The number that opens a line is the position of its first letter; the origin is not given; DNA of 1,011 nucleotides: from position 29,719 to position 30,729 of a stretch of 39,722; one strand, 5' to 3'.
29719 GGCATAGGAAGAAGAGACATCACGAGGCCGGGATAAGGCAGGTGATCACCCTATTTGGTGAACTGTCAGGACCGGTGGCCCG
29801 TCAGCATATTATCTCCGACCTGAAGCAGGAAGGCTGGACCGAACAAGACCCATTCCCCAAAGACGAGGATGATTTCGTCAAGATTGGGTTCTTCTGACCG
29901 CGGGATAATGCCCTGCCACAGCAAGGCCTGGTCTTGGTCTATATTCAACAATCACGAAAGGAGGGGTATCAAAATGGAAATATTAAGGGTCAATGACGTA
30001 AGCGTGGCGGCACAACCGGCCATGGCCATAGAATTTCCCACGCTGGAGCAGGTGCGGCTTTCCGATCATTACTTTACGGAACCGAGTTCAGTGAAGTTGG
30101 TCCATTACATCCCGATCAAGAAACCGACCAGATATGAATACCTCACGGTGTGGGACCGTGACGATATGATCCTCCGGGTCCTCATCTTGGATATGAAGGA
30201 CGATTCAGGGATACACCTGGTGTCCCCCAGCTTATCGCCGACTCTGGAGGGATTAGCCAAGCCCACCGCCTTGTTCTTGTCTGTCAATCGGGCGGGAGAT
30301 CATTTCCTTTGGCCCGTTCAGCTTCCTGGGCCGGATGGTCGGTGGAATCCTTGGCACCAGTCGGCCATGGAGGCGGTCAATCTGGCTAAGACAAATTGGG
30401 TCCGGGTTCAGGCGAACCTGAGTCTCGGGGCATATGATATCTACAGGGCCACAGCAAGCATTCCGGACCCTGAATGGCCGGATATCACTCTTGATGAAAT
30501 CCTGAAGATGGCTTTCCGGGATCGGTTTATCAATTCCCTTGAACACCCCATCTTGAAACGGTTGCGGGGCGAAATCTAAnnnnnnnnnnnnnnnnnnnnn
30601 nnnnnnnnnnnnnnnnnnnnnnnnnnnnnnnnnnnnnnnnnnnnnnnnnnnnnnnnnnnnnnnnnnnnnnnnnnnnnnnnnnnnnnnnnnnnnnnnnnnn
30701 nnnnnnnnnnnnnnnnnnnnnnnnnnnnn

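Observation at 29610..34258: Compact PolA-centred replication-like cassette with no other mobile-element hallmarks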

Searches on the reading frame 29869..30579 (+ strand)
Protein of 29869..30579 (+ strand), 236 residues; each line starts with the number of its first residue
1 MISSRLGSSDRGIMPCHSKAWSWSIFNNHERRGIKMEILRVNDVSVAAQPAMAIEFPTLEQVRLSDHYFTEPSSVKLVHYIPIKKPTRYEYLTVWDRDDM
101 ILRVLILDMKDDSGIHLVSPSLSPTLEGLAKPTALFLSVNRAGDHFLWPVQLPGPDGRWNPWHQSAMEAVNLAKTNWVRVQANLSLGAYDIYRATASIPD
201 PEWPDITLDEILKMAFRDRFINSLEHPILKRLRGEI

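Call 3: search_protein_families(library=pfam, proteins=[window:29869-30579:+], max_evalue=0.1)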
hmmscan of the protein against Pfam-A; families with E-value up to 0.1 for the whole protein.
window:29869-30579:+ (236 aa): 0 families

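Call 4: search_protein_families(library=padloc, proteins=[window:29869-30579:+], max_evalue=0.1)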
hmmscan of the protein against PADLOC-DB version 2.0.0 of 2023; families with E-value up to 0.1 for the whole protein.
window:29869-30579:+ (236 aa): 0 families

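Call 5: search_protein_families(library=phrogs, proteins=[window:29869-30579:+], max_evalue=0.1)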
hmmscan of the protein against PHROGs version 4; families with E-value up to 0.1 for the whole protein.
window:29869-30579:+ (236 aa): 0 families

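Call 16: find_homologous_proteins(query=window:29974-30579:+)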
Query window:29974-30579:+ (201 aa): 546 proteins with E <= 0.001 among 640 candidates; the best 120 are listed.
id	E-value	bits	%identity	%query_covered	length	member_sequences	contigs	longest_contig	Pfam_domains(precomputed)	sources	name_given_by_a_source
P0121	1.0e-131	455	100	100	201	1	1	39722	-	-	-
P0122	2.6e-50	189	47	92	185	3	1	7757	-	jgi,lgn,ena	-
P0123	2.8e-50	189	47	88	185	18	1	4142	-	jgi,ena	-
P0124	5.5e-50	188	47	85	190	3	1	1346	-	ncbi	-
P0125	2.4e-48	183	51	79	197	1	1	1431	-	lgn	-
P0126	3.3e-48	182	44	94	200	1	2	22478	-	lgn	-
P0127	5.9e-48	181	43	97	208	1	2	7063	-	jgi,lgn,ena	-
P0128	6.5e-48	181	43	93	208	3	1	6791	-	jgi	jgi:hypothetical protein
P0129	6.5e-48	181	43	97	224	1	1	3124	-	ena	-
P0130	7.2e-48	181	47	87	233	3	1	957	-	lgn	-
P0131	7.5e-48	181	45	89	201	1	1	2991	-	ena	-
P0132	7.9e-48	181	44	89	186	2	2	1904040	-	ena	-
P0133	8.2e-48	181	47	94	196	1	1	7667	-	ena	-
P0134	8.7e-48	181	48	88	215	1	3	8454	-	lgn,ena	-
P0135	9.2e-48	181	46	88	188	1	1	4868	-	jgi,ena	jgi:hypothetical protein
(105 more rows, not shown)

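Call 19: search_solved_structures(query=A1, max_evalue=10)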
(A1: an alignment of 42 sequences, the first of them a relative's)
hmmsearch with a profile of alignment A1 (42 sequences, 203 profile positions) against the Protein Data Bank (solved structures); distinct sequences matched with E-value up to 10: 1.
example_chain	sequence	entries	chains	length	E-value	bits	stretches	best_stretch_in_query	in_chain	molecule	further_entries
9nw3_6A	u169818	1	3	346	0.26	13.8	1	7-66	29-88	Cation channel family protein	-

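Call 28: predict_structure(alignment_id=A1)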
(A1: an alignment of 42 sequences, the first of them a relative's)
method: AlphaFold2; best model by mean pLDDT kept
length: 201 residues; sequences in the alignment: 42
mean_pLDDT: 87.7   pTM: 0.75
mean pLDDT of the five models: 87.7, 87.5, 87.1, 85.5, 85.0
residues with pLDDT >= 90: 144; 70-90: 29; 50-70: 25; < 50: 3
segments of 3 or more residues with pLDDT < 50: none
pLDDT, mean of each block of 10 residues (from residue 1): 56 63 77 60 88 95 93 88 95 94 96 93 93 98 95 96 93 92 95 93 81
secondary structure, 60 per line:
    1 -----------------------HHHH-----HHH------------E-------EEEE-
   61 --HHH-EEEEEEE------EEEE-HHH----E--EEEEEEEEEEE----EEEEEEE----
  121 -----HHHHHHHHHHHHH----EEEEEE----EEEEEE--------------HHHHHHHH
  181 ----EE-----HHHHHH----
elements in order: H24-27 E56-59 E67-73 E80-83 E95-105 E110-116 H126-138 E143-148 E153-158 H173-180 H192-197

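Call 33: fold_search(model_id=the predicted structure, library=pdb)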
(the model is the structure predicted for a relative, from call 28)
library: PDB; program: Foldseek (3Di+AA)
matches with E <= 10: 301; with E <= 0.001: 0
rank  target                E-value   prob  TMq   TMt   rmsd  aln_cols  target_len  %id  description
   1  8s4t_A                1.8e-01  0.21  0.21  0.28  12.5       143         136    7  DNA bound structure of PrgE from plasmid pCF10 (released 2024-05-29)
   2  1jt8_MODEL_1_A        3.0e-01  0.06  0.11  0.18  13.6        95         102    9  ARCHAEAL INITIATION FACTOR-1A, AIF-1A (released 2001-09-05)
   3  9nea_A                4.8e-01  0.16  0.20  0.04  14.4       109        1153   10  Human polymerase epsilon bound to PCNA and DNA with a pre-existing mismatch in the blocked conformation II (released 2025-06-04)
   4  9kyc_E                5.4e-01  0.20  0.24  0.37  10.3       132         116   12  PltBd1/PltBd2 heteropentameric holotoxin from E. coli (released 2025-10-29)
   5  8s4s_A                5.8e-01  0.11  0.19  0.27  11.3       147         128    6  PrgE from plasmid pCF10 (released 2024-05-29)
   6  8s4s_B                5.8e-01  0.11  0.20  0.28  11.3       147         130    7  PrgE from plasmid pCF10 (released 2024-05-29)
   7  5nd9_e                6.9e-01  0.04  0.16  0.19  18.9       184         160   14  Hibernating ribosome from Staphylococcus aureus (Rotated state) (released 2017-06-28)
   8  6p4p_A                8.2e-01  0.21  0.25  0.39   8.9       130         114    9  Salmonella typhi PltB Homopentamer N29K Mutant (released 2020-03-25)
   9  6p4s_A                8.7e-01  0.09  0.20  0.30  12.2       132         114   10  Salmonella typhi PltB Homopentamer T65I Mutant (released 2020-03-25)
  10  9ndz_C                9.8e-01  0.14  0.23  0.08  10.2       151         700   12  The rigid portion of Cryo-EM structure of Herpesvirus Helicase-Primase complex prepared with forked DNA, ATP-gamma-S a (released 2025-08-13)
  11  3pwg_A                1.1e+00  0.09  0.18  0.10   8.0        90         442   11  Crystal structure of the mutant S29G.P34A of D-Glucarate dehydratase from Escherichia coli complexed with product 5-ke (released 2011-12-28)
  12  7vbt_A                1.2e+00  0.06  0.13  0.09  15.0        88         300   15  Crystal structure of RIOK2 in complex with CQ211 (released 2022-07-06)
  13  8v5q_G                1.2e+00  0.03  0.12  0.18  16.2       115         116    7  Varicella Zoster Virus (VZV) glycoprotein E (gE) gI binding domain in complex with human Fab 1E3 (released 2024-12-11)
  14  4gyp_D                1.3e+00  0.08  0.17  0.09   7.4        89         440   12  Crystal structure of the heterotetrameric complex of GlucD and GlucDRP from E. coli K-12 MG1655 (EFI TARGET EFI-506058 (released 2012-09-12)
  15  9kyb_F                1.4e+00  0.08  0.20  0.31  13.1       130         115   12  PltBd1/PltBd2 heteropentameric holotoxin from S. diarizonae (released 2025-10-29)
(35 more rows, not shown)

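Call 37: search_protein_families(library=ncbifam, proteins=[window:29974-30579:+], max_evalue=0.1)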
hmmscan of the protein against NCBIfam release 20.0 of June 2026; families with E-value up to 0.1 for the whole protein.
window:29974-30579:+ (201 aa): 0 families

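Call 38: find_related_loci(query=A1, collection=viral_contigs, flank=10000)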
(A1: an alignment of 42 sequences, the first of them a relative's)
Query A1 (201 aa) in viral_contigs; peptide patterns used: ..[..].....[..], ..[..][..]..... (x = any residue, [..] = any of these).
43 stretches matched a pattern; 4 encode a relative of the query (tblastn E <= 1e-3); 4 distinct loci.
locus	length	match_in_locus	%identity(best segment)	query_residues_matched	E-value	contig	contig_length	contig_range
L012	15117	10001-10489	47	41-201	1e-48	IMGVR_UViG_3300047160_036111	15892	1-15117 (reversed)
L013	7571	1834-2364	45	25-200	2e-44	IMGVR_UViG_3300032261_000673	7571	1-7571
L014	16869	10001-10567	38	12-199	5e-42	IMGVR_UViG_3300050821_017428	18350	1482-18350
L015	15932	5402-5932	37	25-201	8e-39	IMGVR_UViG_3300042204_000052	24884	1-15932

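Call 39: find_related_loci(query=A1, collection=metagenome_contigs, flank=10000)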
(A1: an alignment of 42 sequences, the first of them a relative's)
Query A1 (201 aa) in metagenome_contigs; peptide patterns used: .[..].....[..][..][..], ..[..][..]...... (x = any residue, [..] = any of these).
600 stretches matched a pattern (row limit reached: there are more); 550 encode a relative of the query (tblastn E <= 1e-3); the best 80 are kept; 80 distinct loci.
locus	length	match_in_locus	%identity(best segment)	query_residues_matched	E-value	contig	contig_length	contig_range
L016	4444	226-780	47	17-201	6e-56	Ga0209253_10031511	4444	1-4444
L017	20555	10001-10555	45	16-200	2e-54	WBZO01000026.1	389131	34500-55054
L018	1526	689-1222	47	24-201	4e-56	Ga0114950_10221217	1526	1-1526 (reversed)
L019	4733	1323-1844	47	27-200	9e-54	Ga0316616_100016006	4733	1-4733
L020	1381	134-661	48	26-201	3e-55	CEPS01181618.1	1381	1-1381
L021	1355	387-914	47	26-201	1e-55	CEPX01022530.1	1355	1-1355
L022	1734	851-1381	46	24-200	5e-54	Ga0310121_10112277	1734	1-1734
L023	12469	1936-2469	43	24-201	2e-52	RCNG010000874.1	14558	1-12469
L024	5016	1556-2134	42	7-199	4e-52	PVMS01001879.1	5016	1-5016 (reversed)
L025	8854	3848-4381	42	24-201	2e-51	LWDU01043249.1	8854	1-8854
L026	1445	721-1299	44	2-199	3e-53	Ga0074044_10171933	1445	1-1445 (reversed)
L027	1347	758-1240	49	41-201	2e-53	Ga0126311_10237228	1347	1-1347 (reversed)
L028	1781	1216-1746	44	23-199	5e-52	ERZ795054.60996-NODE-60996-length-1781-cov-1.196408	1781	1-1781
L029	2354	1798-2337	45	15-199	2e-51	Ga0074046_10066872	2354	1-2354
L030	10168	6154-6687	44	26-201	3e-51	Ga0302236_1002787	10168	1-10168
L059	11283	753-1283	45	26-200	5e-49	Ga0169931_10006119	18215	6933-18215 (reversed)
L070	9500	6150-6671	45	27-200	9e-49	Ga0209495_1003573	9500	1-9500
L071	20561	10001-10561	42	14-200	2e-48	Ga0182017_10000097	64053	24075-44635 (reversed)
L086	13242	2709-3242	43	26-201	3e-48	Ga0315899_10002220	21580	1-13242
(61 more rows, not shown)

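Call 61: fold_search(model_id=the predicted structure, library=viral)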
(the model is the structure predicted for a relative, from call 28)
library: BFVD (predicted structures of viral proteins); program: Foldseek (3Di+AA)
matches with E <= 10: 399; with E <= 0.001: 0
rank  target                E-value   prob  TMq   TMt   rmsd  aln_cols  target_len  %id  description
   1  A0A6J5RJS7            3.8e-03  0.97  0.38  0.26  13.9       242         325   10  Uncharacterized protein [uncultured Caudovirales phage]
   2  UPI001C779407         6.4e-03  0.94  0.37  0.32  18.1       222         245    9  (no name look-up for this kind of identifier)
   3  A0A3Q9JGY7            8.6e-03  0.99  0.43  0.25   5.1       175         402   11  (no name in the UniProt tables at hand)
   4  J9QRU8                1.0e-02  0.97  0.38  0.33  10.8       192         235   11  Uncharacterized protein [Listeria phage P70]
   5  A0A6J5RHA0            1.4e-02  1.00  0.44  0.29   4.4       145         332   12  Rho termination factor, N-terminal [uncultured Caudovirales phage]
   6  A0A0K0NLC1            1.5e-02  0.98  0.40  0.37   5.3       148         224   10  Uncharacterized protein [Gordonia phage GMA6]
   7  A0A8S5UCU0            2.3e-02  0.80  0.35  0.32  12.5       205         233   11  Oxidoreductase-like protein [Siphoviridae sp. ctgN495]
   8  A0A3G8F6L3            2.8e-02  0.30  0.22  0.16  17.1       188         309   12  (no name in the UniProt tables at hand)
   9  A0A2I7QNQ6            3.0e-02  0.72  0.33  0.21   8.9       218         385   10  (no name in the UniProt tables at hand)
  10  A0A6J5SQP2            4.5e-02  0.75  0.38  0.29  10.9       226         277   10  Uncharacterized protein [uncultured Caudovirales phage]
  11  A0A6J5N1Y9            5.1e-02  0.80  0.41  0.36   8.0       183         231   12  Uncharacterized protein [uncultured Caudovirales phage]
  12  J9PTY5                5.7e-02  0.63  0.34  0.25   7.7       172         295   10  Uncharacterized protein [Bacillus phage BCD7]
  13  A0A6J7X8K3            7.2e-02  0.89  0.44  0.39   7.8       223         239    9  Uncharacterized protein [uncultured Caudovirales phage]
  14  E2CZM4                7.2e-02  0.14  0.15  0.17  17.9       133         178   14  M135R [Myxoma virus]
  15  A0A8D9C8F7            9.1e-02  0.23  0.23  0.21  10.5       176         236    8  Uncharacterized protein [uncultured marine phage]
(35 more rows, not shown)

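Call 62: search_protein_families(library=pfam, alignment_id=A1, max_evalue=5)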
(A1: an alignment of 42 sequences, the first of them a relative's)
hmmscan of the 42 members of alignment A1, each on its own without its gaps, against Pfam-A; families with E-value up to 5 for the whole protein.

A. member 1, P0121 (201 aa): 1 family
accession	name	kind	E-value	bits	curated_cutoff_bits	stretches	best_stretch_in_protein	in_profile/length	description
PF03621.18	MbtH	-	0.16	11.8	27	1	104-131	16-42/53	MbtH-like protein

B. families by the number of members that match (of 42 scanned): 4 families
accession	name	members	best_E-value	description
PF11776.13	RcnB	1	0.035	Nickel/cobalt transporter regulator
PF03621.18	MbtH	1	0.16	MbtH-like protein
PF19971.4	TCAD2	1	0.19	Ternary complex associated domain 2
PF13738.12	Pyr_redox_3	1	0.19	Pyridine nucleotide-disulphide oxidoreductase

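Call 63: search_protein_families(library=phrogs, alignment_id=A1, max_evalue=5)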
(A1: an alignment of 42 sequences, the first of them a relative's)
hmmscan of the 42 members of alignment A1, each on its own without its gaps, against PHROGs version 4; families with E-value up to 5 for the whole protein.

A. member 1, P0121 (201 aa): 1 family
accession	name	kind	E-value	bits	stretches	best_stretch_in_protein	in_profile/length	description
phrog_1913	-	tail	0.18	12.8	1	176-200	12-36/48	tail protein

B. families by the number of members that match (of 42 scanned): 14 families
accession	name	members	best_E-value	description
phrog_10887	-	6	0.031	-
phrog_1913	-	4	0.15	tail protein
phrog_20278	-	2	0.21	-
phrog_32357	-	1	0.0025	-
phrog_21166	-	1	0.057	-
phrog_12661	-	1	0.11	transglycosylase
phrog_26736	-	1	0.12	-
phrog_13796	-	1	0.17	-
phrog_23021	-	1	0.2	ATPase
phrog_35652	-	1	0.27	-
phrog_26162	-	1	0.29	-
phrog_5660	-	1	0.3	-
phrog_25742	-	1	0.33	-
phrog_6093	-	1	0.41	-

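Call 65: search_protein_representatives(alignment_id=A1)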
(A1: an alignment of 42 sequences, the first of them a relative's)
Query: 42 sequences, 203 profile positions. Proteins with E-value up to 0.001 (for the whole library): 5230; up to 1e-10: 3836; up to 1e-30: 1672. The best 150 are listed.
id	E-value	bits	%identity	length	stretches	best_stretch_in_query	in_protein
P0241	9.1e-85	299.4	-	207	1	6-202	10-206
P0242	2.5e-83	294.7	-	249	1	14-203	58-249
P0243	4.6e-83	293.8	-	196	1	11-201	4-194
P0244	4.3e-82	290.7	-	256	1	16-202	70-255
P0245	2.2e-80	285.1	-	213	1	10-203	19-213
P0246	1.9e-79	282.0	-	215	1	10-203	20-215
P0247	1.1e-78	279.5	-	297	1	2-203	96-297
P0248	1.3e-77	276.1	-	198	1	16-203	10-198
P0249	1.7e-77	275.6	-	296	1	14-203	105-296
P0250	3.4e-76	271.4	-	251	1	16-201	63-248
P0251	8.3e-76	270.1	-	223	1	16-203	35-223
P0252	9.3e-76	270.0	-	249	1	12-201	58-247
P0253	1.3e-75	269.5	-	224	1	16-203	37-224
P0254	1.9e-75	269.0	-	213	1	14-203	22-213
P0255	2.3e-75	268.7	-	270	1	12-202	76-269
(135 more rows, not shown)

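Call 80: search_protein_families(library=pfam, proteins=[L013:6371-7492:+, L030:1548-2726:+, L059:3456-4442:-, L059:4642-7110:-, L071:13161-14477:-, L071:7841-9415:+, L086:514-1785:+, L086:5728-6606:+, L086:7234-8115:+], max_evalue=0.001)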
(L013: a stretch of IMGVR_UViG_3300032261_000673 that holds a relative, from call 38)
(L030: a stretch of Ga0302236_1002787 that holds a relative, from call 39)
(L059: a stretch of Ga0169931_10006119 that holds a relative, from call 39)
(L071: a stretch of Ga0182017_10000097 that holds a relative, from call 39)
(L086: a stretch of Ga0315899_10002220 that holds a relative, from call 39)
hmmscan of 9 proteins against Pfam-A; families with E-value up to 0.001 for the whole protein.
L013:6371-7492:+ (373 aa): 1 family
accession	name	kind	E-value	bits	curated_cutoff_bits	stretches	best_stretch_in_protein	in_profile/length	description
PF03237.21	Terminase_6N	-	7.3e-08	32.8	22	1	72-295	1-213/215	Terminase large subunit, T4likevirus-type, N-terminal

L030:1548-2726:+ (392 aa): 1 family
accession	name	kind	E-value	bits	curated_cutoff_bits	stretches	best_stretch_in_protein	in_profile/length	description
PF12802.13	MarR_2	-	1.5e-05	25.5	27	1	305-358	6-59/61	MarR family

L059:3456-4442:- (328 aa): 0 families

L059:4642-7110:- (822 aa): 8 families
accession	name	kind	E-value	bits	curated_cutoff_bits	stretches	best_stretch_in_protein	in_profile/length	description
PF00004.35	AAA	-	5.4e-17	62.9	21.2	1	306-438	2-130/131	ATPase family associated with various cellular activities (AAA)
PF17866.7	AAA_lid_6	-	5.8e-15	55.5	24.3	1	473-524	12-60/60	AAA lid domain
PF00515.34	TPR_1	-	6.5e-08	32.5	27.8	1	706-727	13-34/34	Tetratricopeptide repeat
PF13414.12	TPR_11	-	4.8e-07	29.8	26.8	1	706-735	6-35/42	TPR repeat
PF07719.23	TPR_2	-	5.6e-07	29.6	27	0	705-726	12-33/34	Tetratricopeptide repeat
PF14559.12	TPR_19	-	2.9e-06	28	25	0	707-738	4-35/68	Tetratricopeptide repeat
PF13181.12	TPR_8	-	4.1e-05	23.9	25.7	0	708-726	15-33/34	Tetratricopeptide repeat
PF13428.12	TPR_14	-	0.00013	22.8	23.5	0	773-801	6-34/44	Tetratricopeptide repeat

L071:13161-14477:- (438 aa): 0 families

L071:7841-9415:+ (524 aa): 0 families

L086:514-1785:+ (423 aa): 0 families

L086:5728-6606:+ (292 aa): 0 families

L086:7234-8115:+ (293 aa): 1 family
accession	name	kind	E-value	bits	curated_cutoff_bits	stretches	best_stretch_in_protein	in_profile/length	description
PF03306.18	AAL_decarboxy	-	2.2e-79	266.2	25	1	65-281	1-218/219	Alpha-acetolactate decarboxylase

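Call 104: search_protein_families(library=phrogs, proteins=[L070:3886-5088:+, L025:6606-7316:+, L013:461-1321:+, L013:5359-5976:+, L013:6371-7492:+, L086:514-1785:+], max_evalue=0.01)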
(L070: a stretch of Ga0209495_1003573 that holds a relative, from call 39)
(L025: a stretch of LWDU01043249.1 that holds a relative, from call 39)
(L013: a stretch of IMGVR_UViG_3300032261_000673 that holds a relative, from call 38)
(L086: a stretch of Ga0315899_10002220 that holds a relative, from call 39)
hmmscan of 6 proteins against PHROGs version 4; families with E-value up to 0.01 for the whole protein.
L070:3886-5088:+ (400 aa): 1 family
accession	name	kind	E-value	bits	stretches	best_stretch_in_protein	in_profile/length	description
phrog_37634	-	unknown function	2e-18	67.5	1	7-316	6-325/416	-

L025:6606-7316:+ (236 aa): 0 families

L013:461-1321:+ (286 aa): 0 families

L013:5359-5976:+ (205 aa): 5 families
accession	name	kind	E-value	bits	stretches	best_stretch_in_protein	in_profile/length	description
phrog_125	-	DNA, RNA and nucleotide metabolism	6.6e-50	171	1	1-193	19-200/254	DNA invertase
phrog_95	-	integration and excision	1.5e-46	160.3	1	1-151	87-241/651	integrase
phrog_6620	-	integration and excision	0.0006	20.4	1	2-99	56-151/201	transposase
phrog_8275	-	DNA, RNA and nucleotide metabolism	0.0062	17.4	0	7-49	5-40/51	DNA invertase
phrog_664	-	DNA, RNA and nucleotide metabolism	0.0088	16.9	0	115-191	36-119/210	DNA binding protein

L013:6371-7492:+ (373 aa): 4 families
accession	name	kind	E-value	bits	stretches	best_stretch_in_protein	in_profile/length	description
phrog_38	-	head and packaging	1.7e-82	279.3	1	22-360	254-601/760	terminase large subunit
phrog_4758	-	head and packaging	1.1e-60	206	1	21-248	10-239/243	terminase large subunit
phrog_30251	-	head and packaging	1.9e-20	73.7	1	59-347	46-342/799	terminase large subunit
phrog_5573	-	head and packaging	1.5e-15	58.3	1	235-349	10-123/250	terminase large subunit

L086:514-1785:+ (423 aa): 0 families

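Call 122: search_dna_similar(query=P0241, collection=plasmids, mode=protein, max_evalue=0.001, max_rows=10)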
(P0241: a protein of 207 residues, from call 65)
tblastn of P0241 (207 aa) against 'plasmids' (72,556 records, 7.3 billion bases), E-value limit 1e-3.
No match.
